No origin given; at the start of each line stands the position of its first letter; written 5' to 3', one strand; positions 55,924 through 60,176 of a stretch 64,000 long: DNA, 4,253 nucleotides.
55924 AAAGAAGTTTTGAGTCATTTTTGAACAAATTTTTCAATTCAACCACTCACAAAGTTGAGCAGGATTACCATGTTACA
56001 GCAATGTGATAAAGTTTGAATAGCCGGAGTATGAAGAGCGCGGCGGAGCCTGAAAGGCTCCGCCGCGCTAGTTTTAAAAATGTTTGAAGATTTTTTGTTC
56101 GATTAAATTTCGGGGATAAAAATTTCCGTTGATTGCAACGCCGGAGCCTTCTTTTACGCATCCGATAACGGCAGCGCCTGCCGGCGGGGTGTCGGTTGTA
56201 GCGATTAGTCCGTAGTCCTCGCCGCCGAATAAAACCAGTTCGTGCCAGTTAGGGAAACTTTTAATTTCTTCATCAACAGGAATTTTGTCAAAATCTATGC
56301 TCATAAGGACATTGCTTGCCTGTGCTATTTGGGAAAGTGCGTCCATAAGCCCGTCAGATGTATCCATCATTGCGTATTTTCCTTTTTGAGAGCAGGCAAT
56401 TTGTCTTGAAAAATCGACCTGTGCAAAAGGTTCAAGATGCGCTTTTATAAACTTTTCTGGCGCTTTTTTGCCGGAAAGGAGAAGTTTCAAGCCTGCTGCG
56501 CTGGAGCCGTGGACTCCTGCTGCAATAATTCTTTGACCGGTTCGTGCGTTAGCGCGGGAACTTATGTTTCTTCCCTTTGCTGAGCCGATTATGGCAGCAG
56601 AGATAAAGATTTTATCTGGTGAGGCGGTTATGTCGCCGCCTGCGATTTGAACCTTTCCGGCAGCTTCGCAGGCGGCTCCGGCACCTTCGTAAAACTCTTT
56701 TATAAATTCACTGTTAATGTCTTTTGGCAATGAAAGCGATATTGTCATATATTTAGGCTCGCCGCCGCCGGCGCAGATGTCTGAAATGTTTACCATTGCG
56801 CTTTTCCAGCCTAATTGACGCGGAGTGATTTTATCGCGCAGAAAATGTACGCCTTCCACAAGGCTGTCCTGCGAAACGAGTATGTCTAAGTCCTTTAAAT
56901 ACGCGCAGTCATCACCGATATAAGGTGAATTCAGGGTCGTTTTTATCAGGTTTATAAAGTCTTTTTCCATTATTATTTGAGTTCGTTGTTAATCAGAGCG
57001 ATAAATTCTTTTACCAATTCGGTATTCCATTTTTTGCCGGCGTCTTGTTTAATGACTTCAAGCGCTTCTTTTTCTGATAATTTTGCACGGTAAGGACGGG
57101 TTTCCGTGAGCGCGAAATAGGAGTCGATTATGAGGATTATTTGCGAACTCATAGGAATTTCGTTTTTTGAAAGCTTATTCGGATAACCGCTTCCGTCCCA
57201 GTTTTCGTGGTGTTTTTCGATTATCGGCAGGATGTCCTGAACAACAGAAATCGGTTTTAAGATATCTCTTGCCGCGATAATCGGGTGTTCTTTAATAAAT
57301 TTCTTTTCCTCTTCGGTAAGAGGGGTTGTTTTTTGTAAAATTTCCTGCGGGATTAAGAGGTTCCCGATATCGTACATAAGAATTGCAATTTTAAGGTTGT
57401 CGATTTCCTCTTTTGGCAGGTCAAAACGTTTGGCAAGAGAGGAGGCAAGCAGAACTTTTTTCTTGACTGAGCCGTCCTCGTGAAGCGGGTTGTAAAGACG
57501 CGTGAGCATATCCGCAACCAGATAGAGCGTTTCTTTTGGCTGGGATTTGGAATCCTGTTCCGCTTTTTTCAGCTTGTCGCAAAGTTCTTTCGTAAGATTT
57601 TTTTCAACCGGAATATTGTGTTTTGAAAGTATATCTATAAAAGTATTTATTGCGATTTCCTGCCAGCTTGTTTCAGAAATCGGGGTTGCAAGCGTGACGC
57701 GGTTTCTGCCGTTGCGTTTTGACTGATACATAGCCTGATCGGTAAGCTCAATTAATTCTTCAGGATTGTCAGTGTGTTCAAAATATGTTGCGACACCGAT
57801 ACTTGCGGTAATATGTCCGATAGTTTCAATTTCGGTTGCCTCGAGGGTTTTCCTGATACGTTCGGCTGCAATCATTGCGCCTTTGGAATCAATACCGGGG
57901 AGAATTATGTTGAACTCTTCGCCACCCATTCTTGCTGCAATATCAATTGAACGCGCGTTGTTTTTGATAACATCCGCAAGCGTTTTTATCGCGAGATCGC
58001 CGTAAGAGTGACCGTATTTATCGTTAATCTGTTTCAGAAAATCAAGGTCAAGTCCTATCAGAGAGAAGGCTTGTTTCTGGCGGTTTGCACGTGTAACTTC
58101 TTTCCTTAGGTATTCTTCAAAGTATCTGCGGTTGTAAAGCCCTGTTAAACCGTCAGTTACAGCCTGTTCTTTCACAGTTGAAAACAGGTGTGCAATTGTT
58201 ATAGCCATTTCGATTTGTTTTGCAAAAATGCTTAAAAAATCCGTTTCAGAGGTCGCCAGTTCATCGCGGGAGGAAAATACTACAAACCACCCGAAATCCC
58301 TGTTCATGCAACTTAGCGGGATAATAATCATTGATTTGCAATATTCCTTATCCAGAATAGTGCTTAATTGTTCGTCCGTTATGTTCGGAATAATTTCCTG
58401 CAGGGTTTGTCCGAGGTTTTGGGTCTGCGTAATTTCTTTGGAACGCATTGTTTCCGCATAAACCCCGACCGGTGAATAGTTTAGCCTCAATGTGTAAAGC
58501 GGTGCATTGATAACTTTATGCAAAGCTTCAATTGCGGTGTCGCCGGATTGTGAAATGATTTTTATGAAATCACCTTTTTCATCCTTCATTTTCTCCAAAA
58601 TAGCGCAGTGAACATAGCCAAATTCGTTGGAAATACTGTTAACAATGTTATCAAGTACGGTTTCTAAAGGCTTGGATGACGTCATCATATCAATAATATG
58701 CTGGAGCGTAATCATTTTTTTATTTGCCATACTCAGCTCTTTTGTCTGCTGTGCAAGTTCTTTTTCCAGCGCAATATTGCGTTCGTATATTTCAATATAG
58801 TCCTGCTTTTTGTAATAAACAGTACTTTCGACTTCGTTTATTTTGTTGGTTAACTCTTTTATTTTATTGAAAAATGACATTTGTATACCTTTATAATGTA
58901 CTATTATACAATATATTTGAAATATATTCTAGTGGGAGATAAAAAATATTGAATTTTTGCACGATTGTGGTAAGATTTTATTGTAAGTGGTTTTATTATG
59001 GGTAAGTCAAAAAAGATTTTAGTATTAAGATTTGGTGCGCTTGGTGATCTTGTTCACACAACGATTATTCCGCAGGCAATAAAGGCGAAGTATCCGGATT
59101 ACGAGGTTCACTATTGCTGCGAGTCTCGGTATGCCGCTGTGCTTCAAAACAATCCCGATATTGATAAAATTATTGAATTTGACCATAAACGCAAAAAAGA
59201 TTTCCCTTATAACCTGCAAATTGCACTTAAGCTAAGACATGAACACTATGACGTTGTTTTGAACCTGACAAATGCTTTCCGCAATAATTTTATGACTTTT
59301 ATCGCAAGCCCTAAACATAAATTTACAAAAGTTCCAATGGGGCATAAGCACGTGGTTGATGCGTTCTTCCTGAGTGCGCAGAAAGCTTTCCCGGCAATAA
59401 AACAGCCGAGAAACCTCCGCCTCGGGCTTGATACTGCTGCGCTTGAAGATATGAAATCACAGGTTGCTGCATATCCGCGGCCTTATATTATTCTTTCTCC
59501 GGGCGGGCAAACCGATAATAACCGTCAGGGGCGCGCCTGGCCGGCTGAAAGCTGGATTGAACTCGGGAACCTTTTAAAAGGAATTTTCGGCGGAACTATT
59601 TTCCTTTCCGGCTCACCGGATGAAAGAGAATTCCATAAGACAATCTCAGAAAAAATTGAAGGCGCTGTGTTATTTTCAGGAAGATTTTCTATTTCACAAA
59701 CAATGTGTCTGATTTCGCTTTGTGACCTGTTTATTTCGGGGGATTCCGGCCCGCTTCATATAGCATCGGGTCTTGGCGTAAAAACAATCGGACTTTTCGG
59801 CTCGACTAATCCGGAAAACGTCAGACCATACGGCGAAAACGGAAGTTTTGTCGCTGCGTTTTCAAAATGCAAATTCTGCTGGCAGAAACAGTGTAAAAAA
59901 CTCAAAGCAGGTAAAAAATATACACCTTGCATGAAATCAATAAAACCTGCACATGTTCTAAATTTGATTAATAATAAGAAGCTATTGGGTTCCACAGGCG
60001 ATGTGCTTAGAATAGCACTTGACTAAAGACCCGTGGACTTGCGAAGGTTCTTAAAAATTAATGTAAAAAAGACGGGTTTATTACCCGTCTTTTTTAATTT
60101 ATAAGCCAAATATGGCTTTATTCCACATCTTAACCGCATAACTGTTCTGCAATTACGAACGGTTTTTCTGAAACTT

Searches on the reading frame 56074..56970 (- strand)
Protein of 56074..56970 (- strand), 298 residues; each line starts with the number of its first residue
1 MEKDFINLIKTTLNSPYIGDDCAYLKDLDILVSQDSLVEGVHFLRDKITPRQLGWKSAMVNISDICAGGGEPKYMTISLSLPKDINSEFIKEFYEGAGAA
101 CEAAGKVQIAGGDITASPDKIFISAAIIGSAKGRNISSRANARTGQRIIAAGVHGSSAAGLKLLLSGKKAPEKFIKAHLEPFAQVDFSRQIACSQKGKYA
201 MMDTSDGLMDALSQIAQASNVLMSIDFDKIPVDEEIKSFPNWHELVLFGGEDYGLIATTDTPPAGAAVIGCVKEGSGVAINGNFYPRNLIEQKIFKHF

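Call 31: search_protein_families(library=pfam, proteins=[window:56074-56970:-], max_evalue=0.00001)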
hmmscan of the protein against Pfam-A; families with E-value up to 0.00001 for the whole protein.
window:56074-56970:- (298 aa): 1 family
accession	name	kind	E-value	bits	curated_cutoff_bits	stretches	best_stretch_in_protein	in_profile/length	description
PF00586.29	AIRS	-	2.5e-23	83.1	24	1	19-130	1-111/112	AIR synthase related protein, N-terminal domain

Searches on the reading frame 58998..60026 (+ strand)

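Call 31: search_protein_families(library=pfam, proteins=[window:58998-60026:+], max_evalue=0.00001)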
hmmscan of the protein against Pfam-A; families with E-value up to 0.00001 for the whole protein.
window:58998-60026:+ (342 aa): 1 family
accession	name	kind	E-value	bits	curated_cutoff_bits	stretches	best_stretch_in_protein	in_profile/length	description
PF01075.23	Glyco_transf_9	-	1.5e-30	106.7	22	1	78-302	7-244/247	Glycosyltransferase family 9 (heptosyltransferase)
